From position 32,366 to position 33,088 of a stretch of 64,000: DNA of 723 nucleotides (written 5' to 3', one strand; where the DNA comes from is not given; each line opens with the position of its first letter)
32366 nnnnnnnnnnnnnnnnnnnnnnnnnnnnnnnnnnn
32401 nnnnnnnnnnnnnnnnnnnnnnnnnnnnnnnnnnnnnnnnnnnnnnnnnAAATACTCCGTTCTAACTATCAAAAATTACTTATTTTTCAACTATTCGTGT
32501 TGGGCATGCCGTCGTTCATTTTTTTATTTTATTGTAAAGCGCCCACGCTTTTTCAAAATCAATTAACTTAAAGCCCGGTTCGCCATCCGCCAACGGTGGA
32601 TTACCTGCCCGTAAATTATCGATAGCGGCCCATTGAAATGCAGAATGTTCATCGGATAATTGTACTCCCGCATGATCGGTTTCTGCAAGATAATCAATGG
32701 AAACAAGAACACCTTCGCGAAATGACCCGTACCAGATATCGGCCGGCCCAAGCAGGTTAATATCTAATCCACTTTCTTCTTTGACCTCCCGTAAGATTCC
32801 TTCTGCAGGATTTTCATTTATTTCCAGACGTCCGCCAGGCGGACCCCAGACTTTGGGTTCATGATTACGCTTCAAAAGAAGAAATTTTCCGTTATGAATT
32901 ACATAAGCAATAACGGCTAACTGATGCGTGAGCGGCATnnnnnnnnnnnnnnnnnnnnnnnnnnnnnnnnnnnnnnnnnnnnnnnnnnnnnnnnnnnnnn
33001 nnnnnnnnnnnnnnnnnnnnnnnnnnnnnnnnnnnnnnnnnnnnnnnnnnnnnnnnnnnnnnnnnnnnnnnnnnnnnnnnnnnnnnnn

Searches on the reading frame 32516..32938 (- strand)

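Call 55: search_protein_families(library=pfam, proteins=[window:32516-32938:-], max_evalue=0.00001)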
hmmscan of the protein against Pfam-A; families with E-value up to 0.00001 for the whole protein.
window:32516-32938:- (140 aa): 1 family
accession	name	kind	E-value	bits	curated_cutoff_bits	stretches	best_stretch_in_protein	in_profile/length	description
PF00293.34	NUDIX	-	7.1e-16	58.9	21.1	1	5-112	2-119/134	NUDIX domain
